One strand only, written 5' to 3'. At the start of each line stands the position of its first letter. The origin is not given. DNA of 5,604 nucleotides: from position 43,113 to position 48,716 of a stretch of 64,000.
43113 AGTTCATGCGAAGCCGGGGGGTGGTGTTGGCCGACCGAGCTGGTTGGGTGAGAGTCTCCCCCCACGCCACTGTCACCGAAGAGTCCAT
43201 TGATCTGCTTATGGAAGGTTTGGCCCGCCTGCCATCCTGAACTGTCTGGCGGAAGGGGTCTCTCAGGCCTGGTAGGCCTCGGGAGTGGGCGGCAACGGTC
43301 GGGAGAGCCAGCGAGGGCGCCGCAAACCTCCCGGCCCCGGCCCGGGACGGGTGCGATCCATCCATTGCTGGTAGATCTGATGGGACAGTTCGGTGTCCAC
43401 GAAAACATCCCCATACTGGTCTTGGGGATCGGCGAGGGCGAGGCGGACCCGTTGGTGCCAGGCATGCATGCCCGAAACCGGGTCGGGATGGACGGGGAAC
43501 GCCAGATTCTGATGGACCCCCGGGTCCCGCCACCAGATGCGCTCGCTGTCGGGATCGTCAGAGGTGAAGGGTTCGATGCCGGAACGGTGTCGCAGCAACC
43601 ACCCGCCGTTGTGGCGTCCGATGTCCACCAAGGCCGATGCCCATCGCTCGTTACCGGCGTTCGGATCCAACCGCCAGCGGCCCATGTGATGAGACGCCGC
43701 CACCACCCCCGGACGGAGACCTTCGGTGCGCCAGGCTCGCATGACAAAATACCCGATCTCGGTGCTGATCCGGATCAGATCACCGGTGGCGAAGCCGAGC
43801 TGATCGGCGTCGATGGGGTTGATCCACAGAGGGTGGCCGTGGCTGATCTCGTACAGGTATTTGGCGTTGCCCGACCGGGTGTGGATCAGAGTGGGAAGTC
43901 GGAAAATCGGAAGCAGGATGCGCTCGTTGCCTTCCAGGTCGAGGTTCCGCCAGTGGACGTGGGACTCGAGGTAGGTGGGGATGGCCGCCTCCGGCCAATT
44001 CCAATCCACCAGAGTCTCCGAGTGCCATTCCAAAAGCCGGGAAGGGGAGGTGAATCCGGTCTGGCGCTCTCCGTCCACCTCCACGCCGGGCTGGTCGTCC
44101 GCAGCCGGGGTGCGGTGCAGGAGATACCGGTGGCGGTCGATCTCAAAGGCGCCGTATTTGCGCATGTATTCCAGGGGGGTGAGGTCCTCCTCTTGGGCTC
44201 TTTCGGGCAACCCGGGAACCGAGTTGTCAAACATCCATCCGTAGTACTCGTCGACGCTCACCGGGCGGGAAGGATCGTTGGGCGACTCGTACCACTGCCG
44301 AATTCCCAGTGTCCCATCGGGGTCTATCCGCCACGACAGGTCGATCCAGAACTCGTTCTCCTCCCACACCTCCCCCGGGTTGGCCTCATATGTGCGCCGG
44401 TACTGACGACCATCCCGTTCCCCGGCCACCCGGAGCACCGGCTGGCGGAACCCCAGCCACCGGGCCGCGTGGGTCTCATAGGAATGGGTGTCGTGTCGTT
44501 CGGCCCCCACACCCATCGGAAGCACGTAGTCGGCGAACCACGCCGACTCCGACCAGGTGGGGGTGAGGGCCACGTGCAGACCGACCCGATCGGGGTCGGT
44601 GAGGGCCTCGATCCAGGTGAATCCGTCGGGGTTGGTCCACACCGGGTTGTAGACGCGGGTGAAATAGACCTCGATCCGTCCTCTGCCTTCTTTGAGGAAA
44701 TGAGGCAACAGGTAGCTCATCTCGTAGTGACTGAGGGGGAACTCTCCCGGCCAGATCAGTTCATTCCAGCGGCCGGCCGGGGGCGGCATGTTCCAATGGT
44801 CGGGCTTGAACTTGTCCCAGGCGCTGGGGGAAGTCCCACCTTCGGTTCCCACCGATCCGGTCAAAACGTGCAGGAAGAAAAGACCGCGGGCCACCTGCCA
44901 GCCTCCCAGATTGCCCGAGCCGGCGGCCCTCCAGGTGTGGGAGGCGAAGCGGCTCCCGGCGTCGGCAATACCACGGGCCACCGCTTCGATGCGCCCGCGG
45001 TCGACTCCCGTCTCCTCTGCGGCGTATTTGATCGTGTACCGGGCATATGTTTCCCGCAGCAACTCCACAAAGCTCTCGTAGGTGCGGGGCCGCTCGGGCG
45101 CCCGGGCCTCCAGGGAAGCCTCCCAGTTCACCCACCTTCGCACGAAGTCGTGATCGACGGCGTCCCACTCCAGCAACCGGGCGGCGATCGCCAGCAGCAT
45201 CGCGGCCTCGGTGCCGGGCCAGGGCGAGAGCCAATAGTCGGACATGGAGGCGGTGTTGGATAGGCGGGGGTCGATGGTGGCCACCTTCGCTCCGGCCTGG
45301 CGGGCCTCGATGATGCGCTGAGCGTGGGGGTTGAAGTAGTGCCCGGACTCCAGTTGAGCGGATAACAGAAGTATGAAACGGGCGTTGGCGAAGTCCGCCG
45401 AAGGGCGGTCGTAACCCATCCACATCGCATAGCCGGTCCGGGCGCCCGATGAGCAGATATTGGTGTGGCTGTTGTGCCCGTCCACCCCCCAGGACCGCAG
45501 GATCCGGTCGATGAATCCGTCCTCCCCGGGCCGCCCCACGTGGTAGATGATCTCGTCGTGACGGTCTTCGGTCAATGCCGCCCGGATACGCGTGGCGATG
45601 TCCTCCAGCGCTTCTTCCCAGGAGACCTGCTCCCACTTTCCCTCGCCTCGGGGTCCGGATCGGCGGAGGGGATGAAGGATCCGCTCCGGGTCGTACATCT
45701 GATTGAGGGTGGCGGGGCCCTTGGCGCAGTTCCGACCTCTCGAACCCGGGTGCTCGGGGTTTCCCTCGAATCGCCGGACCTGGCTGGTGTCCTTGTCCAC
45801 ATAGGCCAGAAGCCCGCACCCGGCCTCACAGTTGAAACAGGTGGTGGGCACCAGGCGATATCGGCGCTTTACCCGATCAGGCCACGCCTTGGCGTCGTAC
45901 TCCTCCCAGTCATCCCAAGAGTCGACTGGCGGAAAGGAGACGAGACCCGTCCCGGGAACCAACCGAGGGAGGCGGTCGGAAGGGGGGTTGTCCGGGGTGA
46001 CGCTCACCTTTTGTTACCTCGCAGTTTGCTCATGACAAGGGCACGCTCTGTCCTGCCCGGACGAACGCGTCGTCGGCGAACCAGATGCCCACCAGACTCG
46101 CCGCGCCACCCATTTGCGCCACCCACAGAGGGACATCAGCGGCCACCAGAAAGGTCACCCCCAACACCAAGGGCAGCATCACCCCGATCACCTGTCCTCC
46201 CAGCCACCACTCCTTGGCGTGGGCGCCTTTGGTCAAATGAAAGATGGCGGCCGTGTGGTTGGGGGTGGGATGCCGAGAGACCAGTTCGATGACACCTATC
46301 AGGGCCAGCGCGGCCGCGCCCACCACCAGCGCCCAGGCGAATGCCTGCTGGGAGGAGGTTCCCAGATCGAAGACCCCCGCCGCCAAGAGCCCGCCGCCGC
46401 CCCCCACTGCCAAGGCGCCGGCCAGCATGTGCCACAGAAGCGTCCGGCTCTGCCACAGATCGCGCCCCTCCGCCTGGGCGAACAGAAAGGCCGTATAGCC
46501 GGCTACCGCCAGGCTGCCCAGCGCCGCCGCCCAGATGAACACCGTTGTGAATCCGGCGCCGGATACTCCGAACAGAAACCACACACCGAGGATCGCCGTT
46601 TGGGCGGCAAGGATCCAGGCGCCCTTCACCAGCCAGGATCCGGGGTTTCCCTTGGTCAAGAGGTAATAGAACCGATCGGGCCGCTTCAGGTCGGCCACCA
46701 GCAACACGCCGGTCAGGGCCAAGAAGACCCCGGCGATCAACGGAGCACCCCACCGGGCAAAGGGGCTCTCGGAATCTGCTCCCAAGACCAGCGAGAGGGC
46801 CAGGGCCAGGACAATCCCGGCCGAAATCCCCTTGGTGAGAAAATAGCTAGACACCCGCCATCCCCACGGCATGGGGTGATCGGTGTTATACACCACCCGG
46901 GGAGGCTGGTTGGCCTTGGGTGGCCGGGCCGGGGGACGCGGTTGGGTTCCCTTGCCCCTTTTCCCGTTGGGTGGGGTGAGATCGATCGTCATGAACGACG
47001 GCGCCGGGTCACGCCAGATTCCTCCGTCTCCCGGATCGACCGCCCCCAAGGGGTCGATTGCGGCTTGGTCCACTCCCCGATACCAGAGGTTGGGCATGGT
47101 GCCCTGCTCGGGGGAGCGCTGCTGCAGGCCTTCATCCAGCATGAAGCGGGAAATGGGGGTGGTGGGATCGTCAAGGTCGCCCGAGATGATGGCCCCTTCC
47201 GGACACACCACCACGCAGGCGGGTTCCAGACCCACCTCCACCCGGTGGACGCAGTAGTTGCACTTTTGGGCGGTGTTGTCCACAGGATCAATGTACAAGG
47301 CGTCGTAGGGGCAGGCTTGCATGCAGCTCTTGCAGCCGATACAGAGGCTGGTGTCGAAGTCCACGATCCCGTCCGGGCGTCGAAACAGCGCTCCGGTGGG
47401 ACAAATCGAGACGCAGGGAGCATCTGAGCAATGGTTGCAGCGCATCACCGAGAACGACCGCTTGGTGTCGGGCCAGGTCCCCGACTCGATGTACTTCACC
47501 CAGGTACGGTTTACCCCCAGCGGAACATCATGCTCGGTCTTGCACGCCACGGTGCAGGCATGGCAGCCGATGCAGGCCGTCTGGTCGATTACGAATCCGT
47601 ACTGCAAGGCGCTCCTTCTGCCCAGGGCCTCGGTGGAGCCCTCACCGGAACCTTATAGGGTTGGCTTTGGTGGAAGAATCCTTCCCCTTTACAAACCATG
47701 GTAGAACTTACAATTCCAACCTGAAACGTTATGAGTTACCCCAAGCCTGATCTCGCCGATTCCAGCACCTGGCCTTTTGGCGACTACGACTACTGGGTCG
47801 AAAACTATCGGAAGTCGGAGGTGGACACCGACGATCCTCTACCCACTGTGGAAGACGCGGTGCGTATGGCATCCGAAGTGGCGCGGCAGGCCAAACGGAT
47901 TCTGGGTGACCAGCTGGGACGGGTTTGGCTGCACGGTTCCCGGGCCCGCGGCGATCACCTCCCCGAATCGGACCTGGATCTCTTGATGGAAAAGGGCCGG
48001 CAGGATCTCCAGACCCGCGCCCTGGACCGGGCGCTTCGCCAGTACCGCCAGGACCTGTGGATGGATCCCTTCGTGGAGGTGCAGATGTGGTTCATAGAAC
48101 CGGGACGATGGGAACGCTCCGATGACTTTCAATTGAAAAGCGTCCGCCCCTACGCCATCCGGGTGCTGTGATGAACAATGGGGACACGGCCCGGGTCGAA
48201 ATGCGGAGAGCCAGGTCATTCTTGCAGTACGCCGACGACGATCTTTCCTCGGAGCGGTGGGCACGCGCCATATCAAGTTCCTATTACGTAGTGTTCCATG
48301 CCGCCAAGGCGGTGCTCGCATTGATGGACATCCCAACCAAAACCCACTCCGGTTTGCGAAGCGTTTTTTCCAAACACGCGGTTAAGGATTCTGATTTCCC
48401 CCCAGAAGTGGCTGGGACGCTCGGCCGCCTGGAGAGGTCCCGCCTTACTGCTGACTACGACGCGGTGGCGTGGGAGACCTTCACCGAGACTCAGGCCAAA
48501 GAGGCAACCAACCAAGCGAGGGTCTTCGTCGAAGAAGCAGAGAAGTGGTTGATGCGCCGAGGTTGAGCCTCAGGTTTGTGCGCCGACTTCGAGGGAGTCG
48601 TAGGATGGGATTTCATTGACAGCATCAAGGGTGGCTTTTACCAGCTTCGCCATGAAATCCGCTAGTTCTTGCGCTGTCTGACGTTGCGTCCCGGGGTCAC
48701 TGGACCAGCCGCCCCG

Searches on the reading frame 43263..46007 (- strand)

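Call 4: search_protein_families(library=pfam, proteins=[window:43263-46007:-], max_evalue=0.01)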
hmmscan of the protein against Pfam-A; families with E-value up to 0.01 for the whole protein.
window:43263-46007:- (914 aa): 3 families
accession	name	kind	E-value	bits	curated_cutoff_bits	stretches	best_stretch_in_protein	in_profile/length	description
PF00384.28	Molybdopterin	-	8.8e-19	68.2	24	1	109-510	1-322/353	Molybdopterin oxidoreductase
PF01568.27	Molydop_binding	-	1.2e-13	51.5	26.8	1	709-777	13-82/110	Molydopterin dinucleotide binding domain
PF04879.21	Molybdop_Fe4S4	-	2.9e-12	46.8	22.7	1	52-106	3-55/55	Molybdopterin oxidoreductase Fe4S4 domain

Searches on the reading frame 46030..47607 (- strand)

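Call 4: search_protein_families(library=pfam, proteins=[window:46030-47607:-], max_evalue=0.01)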
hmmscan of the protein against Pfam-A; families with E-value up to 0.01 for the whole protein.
window:46030-47607:- (525 aa): 15 families
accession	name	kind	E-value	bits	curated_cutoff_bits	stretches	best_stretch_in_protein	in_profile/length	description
PF13247.11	Fer4_11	-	6.6e-24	84.5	26.2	1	52-144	5-99/100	4Fe-4S dicluster domain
PF03916.19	NrfD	-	3.7e-15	56.8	25.8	1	241-484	4-274/313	Polysulphide reductase, NrfD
PF00037.32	Fer4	-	9e-13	47.9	21.1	2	83-105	2-24/24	4Fe-4S binding domain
PF13187.11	Fer4_9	-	9.2e-12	45.3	27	2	11-73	1-51/52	4Fe-4S dicluster domain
PF12837.12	Fer4_6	-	1.7e-11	43.9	25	1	81-104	1-24/24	4Fe-4S binding domain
PF12838.12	Fer4_7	-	1.8e-10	41.6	27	2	89-139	2-52/52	4Fe-4S dicluster domain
PF13237.11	Fer4_10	-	6.6e-10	39.2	25.5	2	84-136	4-53/53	4Fe-4S dicluster domain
PF12797.12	Fer4_2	-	1.7e-08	34.3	24.5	2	82-101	3-22/22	4Fe-4S binding domain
PF12798.12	Fer4_3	-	1.4e-05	26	27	0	89-103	1-15/15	4Fe-4S binding domain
PF14589.11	NrfD_2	-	0.00014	22.1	27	1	248-487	14-245/281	Polysulfide reductase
PF13484.11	Fer4_16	-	0.00017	22.7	30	0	89-116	2-29/66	4Fe-4S double cluster binding domain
PF25160.1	LdpA_Fe-S-bd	-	0.00031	20.9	27.6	1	62-103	6-42/49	LdpA Fe-S cluster-binding domain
PF12800.12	Fer4_4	-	0.0006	20.4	24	1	87-102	2-17/17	4Fe-4S binding domain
PF14697.11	Fer4_21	-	0.0011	19.4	35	0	85-140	4-57/59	4Fe-4S dicluster domain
PF04103.21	CD20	-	0.0083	16.6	27.9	1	267-312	12-57/156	CD20-like family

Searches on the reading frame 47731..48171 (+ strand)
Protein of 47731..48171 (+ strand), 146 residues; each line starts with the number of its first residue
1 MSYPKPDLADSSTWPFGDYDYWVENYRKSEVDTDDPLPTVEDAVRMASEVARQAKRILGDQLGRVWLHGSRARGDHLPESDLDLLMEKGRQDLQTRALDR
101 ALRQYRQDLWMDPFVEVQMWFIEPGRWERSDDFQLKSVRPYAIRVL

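Call 4: search_protein_families(library=pfam, proteins=[window:47731-48171:+], max_evalue=0.01)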
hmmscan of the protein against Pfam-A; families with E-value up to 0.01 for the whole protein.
window:47731-48171:+ (146 aa): 2 families
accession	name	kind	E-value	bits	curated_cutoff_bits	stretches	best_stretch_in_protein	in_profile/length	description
PF01909.29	NTP_transf_2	-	8e-07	29.8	21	1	55-86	9-38/93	Nucleotidyltransferase domain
PF18765.7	Polbeta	-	0.00012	22.6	26.9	1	62-86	13-37/93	Polymerase beta, Nucleotidyltransferase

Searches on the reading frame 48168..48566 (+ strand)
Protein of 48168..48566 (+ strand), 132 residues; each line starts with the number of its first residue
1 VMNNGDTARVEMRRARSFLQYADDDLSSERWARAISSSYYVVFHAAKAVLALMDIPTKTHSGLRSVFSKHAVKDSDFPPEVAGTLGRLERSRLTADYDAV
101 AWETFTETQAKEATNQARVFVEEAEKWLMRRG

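Call 4: search_protein_families(library=pfam, proteins=[window:48168-48566:+], max_evalue=0.01)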
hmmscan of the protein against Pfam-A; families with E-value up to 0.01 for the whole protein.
window:48168-48566:+ (132 aa): 1 family
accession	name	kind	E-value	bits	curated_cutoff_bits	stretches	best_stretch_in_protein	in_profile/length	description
PF05168.19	HEPN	-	2.3e-19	70.1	22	1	12-126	5-116/117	HEPN domain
